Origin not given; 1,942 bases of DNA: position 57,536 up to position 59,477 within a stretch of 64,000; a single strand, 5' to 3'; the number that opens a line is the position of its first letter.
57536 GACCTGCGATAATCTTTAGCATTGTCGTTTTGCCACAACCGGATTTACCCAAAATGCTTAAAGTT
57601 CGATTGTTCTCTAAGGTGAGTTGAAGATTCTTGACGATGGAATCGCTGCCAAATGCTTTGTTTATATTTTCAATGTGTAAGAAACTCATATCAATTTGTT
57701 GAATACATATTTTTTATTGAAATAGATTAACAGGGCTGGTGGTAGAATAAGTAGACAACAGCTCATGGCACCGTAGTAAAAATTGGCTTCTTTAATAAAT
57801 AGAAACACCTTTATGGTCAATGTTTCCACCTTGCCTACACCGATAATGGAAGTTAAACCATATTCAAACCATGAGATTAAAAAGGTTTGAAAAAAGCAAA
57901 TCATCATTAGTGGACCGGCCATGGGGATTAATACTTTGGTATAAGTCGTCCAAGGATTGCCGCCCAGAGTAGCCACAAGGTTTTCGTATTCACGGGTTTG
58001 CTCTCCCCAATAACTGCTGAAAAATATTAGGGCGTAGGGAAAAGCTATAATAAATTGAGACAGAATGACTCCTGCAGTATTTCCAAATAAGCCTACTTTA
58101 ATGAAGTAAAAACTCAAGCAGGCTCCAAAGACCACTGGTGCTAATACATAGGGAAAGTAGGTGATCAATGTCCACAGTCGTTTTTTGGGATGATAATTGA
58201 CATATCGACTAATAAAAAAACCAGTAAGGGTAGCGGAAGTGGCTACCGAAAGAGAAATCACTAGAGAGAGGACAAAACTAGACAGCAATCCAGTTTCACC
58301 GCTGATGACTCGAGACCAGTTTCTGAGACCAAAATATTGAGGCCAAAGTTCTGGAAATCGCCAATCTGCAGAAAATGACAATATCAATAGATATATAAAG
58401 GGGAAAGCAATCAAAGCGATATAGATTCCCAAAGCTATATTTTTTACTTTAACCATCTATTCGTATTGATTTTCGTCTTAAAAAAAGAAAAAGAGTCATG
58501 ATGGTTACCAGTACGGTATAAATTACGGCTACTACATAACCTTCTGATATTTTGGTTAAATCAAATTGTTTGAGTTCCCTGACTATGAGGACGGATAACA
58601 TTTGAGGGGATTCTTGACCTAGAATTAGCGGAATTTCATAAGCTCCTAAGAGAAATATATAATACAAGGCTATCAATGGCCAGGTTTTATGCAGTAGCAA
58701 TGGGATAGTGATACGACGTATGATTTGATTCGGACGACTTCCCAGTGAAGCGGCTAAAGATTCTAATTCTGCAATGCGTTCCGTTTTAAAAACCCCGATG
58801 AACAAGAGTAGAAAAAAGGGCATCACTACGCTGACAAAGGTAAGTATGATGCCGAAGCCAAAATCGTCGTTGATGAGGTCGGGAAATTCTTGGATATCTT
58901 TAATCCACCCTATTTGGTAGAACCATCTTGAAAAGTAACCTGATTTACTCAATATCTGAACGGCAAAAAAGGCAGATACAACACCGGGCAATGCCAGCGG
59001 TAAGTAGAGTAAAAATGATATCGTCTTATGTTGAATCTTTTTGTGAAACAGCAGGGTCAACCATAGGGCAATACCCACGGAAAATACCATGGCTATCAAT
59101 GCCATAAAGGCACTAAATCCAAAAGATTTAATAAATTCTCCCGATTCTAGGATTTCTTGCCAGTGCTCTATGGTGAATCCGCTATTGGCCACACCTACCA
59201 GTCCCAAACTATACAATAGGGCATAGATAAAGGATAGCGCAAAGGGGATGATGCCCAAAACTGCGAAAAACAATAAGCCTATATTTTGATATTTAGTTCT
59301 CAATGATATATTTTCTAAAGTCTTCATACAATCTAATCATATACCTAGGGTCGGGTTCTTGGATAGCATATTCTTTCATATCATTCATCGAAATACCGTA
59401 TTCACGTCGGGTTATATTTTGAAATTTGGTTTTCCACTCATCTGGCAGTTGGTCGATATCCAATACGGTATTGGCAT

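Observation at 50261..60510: Non-glycan PUL-like operon: SusC/SusD coupled to an MtnK-like kinase, a nucleoside hydrolase and a full ABC importer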

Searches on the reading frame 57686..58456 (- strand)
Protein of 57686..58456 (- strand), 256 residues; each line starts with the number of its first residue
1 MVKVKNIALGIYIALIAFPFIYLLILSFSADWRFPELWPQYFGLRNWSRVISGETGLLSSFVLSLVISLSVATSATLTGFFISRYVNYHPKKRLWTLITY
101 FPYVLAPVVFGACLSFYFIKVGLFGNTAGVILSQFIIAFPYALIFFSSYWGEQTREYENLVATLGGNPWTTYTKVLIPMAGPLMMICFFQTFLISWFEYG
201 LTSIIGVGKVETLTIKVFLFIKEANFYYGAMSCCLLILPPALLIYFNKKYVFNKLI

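Call 3: search_protein_families(library=pfam, proteins=[window:57686-58456:-], max_evalue=0.01)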
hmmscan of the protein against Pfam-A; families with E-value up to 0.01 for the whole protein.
window:57686-58456:- (256 aa): 1 family
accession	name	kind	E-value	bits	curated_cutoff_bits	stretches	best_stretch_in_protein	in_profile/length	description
PF00528.27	BPD_transp_1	-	7.8e-08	32.7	26.4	1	91-243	16-169/184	Binding-protein-dependent transport system inner membrane component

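Call 4: search_protein_families(library=ncbifam, proteins=[window:57686-58456:-], max_evalue=0.01)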
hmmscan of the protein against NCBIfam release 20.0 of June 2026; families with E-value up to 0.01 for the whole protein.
window:57686-58456:- (256 aa): 16 families
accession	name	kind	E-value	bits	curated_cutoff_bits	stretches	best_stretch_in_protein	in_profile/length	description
TIGR01581.1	Mo_ABC_porter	hypoth_equivalog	5.2e-14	52.3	210.3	1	55-237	21-216/225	ABC transporter permease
TIGR02141.1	modB_ABC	equivalog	1.7e-11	44.2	182.6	1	67-239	2-195/208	molybdate ABC transporter permease subunit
TIGR03255.1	PhnV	equivalog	6.5e-11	42.4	358.7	1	7-243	18-256/270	2-aminoethylphosphonate ABC transport system, membrane component PhnV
TIGR03262.1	PhnU2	equivalog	6.7e-10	38.2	593.25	1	14-251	16-256/546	putative 2-aminoethylphosphonate ABC transporter permease subunit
NF007047.0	PRK09500.1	equivalog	1.1e-08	35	326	1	10-223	12-224/257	spermidine/putrescine ABC transporter permease PotC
TIGR00969.1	3a0106s02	subfamily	1.4e-08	34.5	240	1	7-249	22-267/272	sulfate ABC transporter permease subunit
NF008231.0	PRK10998.1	equivalog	5.3e-07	29.5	261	1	7-253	18-287/296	maltose ABC transporter permease MalG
TIGR02139.1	permease_CysT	equivalog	6.6e-07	29.2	246.1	1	47-246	39-255/265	sulfate ABC transporter permease subunit CysT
NF008208.0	PRK10971.1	equivalog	1e-06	28.4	415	1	37-247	43-262/277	sulfate/thiosulfate ABC transporter permease CysT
NF006939.0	PRK09421.1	equivalog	6e-06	25.8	262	1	63-236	14-205/230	molybdate ABC transporter permease subunit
NF011624.0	PRK15050.1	equivalog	7.4e-06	25.3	247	1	50-232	83-266/297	2-aminoethylphosphonate ABC transporter permease subunit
NF038017.1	ABC_perm1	subfamily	2.7e-05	24.2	100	1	64-227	1-174/184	ABC transporter permease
TIGR03226.1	PhnU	equivalog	3.9e-05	23.2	283.45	1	52-219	103-271/311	2-aminoethylphosphonate ABC transporter permease subunit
NF007889.0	PRK10592.1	equivalog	4.6e-05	23.2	476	1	11-222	18-235/281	putrescine ABC transporter permease PotI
NF040932.1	ABC_arch_GlcU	equivalog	0.00032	20.4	340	1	4-250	4-259/272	glucose ABC transporter permease GlcU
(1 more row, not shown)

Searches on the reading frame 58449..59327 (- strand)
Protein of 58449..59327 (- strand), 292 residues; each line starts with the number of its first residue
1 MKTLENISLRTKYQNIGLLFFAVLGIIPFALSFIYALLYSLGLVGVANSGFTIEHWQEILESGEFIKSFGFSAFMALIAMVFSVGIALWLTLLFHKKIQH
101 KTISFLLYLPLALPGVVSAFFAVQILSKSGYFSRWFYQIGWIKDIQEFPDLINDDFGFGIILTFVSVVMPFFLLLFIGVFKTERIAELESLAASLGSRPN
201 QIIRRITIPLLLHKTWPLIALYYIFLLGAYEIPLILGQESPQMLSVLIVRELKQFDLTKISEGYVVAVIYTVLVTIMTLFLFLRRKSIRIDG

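Call 3: search_protein_families(library=pfam, proteins=[window:58449-59327:-], max_evalue=0.01)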
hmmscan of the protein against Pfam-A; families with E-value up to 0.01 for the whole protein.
window:58449-59327:- (292 aa): 1 family
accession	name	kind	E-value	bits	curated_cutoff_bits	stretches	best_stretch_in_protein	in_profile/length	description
PF00528.27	BPD_transp_1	-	1.4e-08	35.2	26.4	1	84-281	2-174/184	Binding-protein-dependent transport system inner membrane component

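Call 4: search_protein_families(library=ncbifam, proteins=[window:58449-59327:-], max_evalue=0.01)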
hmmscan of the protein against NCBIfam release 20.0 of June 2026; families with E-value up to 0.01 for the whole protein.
window:58449-59327:- (292 aa): 7 families
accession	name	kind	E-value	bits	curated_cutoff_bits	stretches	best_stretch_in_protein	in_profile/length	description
TIGR02139.1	permease_CysT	equivalog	5.7e-12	45.8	246.1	1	40-278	23-257/265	sulfate ABC transporter permease subunit CysT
NF011624.0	PRK15050.1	equivalog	2.5e-09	36.7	247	1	11-285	17-284/297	2-aminoethylphosphonate ABC transporter permease subunit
TIGR01581.1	Mo_ABC_porter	hypoth_equivalog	3.4e-09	36.5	210.3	1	64-282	18-223/225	ABC transporter permease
TIGR02141.1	modB_ABC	equivalog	4.9e-09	36.1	182.6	1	74-277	9-201/208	molybdate ABC transporter permease subunit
TIGR03255.1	PhnV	equivalog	5.7e-06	26.2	358.7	1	177-236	160-219/270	2-aminoethylphosphonate ABC transport system, membrane component PhnV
NF006939.0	PRK09421.1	equivalog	0.00012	21.6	262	1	68-212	11-147/230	molybdate ABC transporter permease subunit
TIGR03226.1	PhnU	equivalog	0.00013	21.5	283.45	1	23-289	47-306/311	2-aminoethylphosphonate ABC transporter permease subunit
